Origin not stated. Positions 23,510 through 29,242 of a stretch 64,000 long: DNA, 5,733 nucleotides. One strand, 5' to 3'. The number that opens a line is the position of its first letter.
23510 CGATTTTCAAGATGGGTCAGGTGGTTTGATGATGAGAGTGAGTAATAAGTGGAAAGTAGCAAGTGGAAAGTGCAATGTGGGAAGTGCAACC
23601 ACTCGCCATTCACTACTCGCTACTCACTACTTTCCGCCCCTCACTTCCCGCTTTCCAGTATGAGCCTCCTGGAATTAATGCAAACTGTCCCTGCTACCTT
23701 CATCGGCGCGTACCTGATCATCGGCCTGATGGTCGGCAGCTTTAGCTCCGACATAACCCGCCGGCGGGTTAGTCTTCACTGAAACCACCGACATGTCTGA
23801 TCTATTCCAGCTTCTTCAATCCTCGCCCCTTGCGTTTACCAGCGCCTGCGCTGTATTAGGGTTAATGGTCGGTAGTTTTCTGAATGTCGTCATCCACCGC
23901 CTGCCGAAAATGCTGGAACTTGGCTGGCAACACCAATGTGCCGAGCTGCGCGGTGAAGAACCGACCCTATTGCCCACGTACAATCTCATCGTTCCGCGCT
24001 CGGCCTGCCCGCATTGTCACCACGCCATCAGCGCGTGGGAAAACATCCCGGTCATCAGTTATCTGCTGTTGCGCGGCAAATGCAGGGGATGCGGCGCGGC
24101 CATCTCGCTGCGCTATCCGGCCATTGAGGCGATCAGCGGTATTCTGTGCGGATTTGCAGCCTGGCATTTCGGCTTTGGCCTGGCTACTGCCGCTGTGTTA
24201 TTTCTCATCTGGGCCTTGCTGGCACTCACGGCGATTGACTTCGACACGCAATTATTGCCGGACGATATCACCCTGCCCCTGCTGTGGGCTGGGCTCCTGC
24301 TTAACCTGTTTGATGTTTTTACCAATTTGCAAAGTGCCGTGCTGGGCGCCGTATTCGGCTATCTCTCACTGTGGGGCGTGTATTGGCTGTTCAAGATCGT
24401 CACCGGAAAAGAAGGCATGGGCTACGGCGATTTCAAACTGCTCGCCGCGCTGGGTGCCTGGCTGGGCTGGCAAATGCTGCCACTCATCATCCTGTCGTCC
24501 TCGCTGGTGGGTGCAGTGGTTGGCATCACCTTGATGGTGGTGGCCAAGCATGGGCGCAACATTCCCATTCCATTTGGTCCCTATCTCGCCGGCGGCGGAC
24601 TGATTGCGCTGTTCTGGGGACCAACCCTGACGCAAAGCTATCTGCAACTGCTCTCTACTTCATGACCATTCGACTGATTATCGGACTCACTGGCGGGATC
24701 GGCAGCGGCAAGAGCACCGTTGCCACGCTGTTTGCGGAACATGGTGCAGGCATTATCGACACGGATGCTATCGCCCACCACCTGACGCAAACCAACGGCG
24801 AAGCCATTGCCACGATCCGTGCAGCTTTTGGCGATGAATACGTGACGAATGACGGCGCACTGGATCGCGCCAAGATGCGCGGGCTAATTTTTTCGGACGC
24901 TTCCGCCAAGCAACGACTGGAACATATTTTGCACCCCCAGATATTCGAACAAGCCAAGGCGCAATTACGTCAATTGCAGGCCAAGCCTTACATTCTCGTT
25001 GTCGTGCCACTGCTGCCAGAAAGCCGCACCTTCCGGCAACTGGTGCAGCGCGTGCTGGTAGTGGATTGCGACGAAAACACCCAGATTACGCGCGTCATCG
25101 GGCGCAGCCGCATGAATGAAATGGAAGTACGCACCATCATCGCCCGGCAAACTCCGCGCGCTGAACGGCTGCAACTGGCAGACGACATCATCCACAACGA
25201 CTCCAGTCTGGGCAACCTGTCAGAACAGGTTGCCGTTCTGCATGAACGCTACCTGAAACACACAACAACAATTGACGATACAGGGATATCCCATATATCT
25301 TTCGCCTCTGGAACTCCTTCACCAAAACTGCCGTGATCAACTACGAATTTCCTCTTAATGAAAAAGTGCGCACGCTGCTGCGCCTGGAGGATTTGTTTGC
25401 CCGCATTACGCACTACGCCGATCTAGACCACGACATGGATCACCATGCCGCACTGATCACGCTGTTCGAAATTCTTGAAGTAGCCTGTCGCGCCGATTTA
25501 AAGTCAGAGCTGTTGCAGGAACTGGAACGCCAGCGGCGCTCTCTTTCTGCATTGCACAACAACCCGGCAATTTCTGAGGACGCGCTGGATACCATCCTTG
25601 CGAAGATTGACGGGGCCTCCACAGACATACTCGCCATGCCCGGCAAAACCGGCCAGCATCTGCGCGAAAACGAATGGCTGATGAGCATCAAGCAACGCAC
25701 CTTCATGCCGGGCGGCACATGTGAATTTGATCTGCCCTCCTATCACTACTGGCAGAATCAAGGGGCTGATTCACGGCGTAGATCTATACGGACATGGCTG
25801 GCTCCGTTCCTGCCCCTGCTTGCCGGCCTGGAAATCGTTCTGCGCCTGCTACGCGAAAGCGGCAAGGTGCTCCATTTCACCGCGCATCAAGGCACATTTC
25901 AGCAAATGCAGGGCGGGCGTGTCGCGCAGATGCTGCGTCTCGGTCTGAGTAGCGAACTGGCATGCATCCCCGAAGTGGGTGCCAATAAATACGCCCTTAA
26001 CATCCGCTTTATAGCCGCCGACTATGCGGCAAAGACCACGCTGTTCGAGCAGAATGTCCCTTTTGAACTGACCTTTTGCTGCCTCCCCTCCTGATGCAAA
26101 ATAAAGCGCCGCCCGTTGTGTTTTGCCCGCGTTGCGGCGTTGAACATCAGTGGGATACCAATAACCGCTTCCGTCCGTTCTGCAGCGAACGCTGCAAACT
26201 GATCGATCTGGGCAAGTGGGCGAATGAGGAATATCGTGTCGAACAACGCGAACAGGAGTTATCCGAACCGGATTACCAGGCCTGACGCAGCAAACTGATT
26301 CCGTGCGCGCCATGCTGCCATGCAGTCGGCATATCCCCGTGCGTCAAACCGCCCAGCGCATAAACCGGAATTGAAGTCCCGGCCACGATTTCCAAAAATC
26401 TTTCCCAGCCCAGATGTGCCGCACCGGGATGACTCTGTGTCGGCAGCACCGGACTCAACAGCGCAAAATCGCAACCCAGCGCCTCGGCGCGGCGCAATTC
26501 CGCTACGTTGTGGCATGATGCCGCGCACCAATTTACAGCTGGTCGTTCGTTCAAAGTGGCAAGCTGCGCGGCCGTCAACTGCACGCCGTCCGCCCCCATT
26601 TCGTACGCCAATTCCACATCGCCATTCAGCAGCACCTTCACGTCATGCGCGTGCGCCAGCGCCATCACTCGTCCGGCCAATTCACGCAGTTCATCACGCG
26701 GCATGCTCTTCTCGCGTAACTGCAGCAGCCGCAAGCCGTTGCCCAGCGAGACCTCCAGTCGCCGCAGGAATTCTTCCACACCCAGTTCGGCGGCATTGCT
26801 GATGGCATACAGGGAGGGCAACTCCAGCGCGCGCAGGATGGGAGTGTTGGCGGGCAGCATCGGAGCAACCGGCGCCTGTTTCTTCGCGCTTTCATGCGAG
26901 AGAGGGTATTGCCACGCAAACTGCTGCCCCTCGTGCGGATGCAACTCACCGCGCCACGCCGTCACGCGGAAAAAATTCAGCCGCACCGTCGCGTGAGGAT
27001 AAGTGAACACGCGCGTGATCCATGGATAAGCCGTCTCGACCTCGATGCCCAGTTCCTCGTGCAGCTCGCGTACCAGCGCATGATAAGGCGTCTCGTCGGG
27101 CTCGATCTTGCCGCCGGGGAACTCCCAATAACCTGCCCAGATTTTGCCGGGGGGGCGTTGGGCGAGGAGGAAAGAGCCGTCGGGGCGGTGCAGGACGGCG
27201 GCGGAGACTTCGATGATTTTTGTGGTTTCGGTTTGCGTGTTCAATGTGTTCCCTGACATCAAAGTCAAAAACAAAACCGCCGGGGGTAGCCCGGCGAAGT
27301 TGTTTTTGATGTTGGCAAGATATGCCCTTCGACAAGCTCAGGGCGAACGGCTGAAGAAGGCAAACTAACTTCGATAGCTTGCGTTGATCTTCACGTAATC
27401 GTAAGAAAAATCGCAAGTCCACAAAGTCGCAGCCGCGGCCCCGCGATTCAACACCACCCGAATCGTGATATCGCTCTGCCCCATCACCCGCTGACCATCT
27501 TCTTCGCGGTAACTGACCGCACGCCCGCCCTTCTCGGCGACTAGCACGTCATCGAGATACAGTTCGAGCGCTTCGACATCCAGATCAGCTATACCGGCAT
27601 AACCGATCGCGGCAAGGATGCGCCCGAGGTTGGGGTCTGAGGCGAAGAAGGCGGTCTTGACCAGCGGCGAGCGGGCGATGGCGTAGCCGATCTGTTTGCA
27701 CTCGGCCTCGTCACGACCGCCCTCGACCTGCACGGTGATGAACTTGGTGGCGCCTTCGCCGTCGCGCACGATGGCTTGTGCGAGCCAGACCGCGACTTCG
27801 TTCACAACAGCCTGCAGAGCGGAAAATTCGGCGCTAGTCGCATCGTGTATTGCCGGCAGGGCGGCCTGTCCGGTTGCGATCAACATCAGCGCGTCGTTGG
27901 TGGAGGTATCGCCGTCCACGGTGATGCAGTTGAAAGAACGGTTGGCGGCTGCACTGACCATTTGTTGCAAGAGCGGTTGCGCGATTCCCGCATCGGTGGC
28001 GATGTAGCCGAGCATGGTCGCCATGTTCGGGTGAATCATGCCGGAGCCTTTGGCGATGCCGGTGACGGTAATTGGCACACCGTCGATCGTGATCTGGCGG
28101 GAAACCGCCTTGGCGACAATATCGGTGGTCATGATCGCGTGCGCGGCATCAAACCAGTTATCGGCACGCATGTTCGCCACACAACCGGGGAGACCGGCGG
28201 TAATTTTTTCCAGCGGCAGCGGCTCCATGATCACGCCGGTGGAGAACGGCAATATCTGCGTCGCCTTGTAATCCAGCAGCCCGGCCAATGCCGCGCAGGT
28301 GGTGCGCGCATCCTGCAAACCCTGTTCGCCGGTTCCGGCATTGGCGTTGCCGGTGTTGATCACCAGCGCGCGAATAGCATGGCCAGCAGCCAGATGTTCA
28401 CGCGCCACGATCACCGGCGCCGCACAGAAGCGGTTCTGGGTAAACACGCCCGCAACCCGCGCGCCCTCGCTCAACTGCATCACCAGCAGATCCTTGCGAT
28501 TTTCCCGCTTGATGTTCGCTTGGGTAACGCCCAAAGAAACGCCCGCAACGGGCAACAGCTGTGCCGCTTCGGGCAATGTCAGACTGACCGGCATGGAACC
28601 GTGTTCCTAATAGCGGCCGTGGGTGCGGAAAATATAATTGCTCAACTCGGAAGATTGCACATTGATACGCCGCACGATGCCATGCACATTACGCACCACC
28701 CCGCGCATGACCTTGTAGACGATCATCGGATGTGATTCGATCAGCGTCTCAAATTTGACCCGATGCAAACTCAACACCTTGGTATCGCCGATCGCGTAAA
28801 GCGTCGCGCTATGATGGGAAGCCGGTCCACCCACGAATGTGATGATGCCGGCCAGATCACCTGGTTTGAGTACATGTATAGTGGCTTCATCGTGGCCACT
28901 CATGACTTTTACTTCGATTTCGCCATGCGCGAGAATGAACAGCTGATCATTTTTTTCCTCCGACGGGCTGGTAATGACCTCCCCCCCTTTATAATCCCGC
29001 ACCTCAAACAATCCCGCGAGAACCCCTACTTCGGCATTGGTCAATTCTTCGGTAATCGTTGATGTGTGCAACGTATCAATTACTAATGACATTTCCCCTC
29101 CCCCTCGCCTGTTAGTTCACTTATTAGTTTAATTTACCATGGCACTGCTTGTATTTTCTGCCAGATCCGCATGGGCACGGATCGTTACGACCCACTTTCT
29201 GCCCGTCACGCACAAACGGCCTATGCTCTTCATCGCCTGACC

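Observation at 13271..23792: Recurrent architecture: intact gene terminus, short structured spacer, displaced allele-like copy (three loci in ~10.5 kb)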

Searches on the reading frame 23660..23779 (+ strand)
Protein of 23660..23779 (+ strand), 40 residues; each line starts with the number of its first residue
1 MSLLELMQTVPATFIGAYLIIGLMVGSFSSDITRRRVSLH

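Call 88: find_homologous_proteins(query=window:23660-23779:+, max_evalue=10)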
Query seq(40 aa) (40 aa): 1 proteins with E <= 10 among 1 candidates.
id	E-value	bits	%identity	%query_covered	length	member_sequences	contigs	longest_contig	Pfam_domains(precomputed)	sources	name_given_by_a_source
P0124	6.7e-17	75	100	100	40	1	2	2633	-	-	-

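Call 101: search_protein_representatives(protein=window:23660-23779:+)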
Query: 40 residues. Proteins with E-value up to 0.001 (for the whole library): 2; up to 1e-10: 0; up to 1e-30: 0. The best 2 are listed.
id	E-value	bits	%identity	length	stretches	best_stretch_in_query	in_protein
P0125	8.9e-05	37.3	72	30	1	1-29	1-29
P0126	3.1e-04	35.7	55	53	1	3-40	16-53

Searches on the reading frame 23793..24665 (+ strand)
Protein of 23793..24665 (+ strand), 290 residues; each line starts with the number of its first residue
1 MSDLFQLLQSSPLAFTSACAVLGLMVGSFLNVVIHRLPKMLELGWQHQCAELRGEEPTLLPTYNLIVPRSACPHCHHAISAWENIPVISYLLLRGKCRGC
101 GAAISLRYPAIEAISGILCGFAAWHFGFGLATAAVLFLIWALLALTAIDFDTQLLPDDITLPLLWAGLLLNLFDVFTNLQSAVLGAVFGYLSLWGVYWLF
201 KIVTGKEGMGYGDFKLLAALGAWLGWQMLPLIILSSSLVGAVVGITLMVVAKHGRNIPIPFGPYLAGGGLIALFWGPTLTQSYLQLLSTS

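Call 9: search_protein_families(library=ncbifam, proteins=[window:23793-24665:+])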
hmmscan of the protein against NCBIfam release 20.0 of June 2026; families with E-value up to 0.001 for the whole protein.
window:23793-24665:+ (290 aa): 0 families

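Call 13: find_encoding_contigs(protein=window:23793-24665:+, flank=3000, max_places=10)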
Protein window:23793-24665:+ (290 aa): no gene with exactly this product is on record in the collection.

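Call 82: search_protein_families(library=pfam, max_evalue=1e-8, proteins=[window:23793-24665:+])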
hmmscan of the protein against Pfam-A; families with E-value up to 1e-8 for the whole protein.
window:23793-24665:+ (290 aa): 2 families
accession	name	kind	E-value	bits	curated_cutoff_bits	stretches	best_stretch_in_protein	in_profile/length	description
PF06750.18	A24_N_bact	-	5.6e-35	119.7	23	1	21-126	1-84/84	Bacterial Peptidase A24 N-terminal domain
PF01478.23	Peptidase_A24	-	5.5e-27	94.7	26.5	1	136-245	1-104/104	Type IV leader peptidase family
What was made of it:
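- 23793..24665 (+): pilD (prepilin peptidase), intact. Pfam A24_N_bact and Peptidase_A24 (call 82).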

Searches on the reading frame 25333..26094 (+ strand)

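Call 82: search_protein_families(library=pfam, max_evalue=1e-8, proteins=[window:25333-26094:+])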
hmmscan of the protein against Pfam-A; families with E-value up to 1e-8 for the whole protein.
window:25333-26094:+ (253 aa): 1 family
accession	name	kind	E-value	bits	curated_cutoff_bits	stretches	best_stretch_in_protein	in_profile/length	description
PF07072.16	ZapD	-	5.8e-80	268.4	27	1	16-225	1-210/210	Cell division protein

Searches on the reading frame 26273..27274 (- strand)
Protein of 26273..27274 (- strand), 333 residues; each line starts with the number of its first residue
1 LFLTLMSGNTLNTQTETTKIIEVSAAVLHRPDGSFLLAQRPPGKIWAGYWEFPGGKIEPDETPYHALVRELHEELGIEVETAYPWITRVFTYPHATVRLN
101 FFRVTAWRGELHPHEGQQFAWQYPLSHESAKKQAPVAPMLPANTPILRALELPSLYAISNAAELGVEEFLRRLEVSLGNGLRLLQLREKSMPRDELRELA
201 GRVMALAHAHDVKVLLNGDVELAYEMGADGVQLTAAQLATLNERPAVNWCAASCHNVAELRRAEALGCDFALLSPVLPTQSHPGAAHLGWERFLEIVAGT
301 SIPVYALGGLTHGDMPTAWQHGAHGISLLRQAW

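Call 82: search_protein_families(library=pfam, max_evalue=1e-8, proteins=[window:26273-27274:-])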
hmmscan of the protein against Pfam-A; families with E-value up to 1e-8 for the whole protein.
window:26273-27274:- (333 aa): 3 families
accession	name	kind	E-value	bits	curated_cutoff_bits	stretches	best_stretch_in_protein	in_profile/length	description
PF02581.23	TMP-TENI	-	3.4e-38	131.3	27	1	155-330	1-178/180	Thiamine monophosphate synthase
PF14815.12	NUDIX_4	-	2.1e-20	73.1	35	1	25-124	2-95/113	NUDIX domain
PF00293.34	NUDIX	-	7.8e-19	68.4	21.1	1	25-122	7-111/134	NUDIX domain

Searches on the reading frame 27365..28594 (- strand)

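Call 82: search_protein_families(library=pfam, max_evalue=1e-8, proteins=[window:27365-28594:-])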
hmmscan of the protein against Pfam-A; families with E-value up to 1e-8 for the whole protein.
window:27365-28594:- (409 aa): 1 family
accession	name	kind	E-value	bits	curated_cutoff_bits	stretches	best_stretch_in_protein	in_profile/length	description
PF01960.23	ArgJ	-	3.2e-145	484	32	1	22-409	3-377/377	ArgJ family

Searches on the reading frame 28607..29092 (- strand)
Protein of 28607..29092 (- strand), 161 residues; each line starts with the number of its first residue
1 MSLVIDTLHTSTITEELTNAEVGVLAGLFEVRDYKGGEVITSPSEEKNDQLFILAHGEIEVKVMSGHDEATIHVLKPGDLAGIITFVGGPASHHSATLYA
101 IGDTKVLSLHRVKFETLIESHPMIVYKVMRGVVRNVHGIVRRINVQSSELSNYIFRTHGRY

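Call 82: search_protein_families(library=pfam, max_evalue=1e-8, proteins=[window:28607-29092:-])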
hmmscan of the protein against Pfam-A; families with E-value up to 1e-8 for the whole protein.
window:28607-29092:- (161 aa): 1 family
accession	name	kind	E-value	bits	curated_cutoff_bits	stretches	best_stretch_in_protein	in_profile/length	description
PF00027.35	cNMP_binding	-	2.8e-13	50.1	27.5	1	32-121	2-89/89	Cyclic nucleotide-binding domain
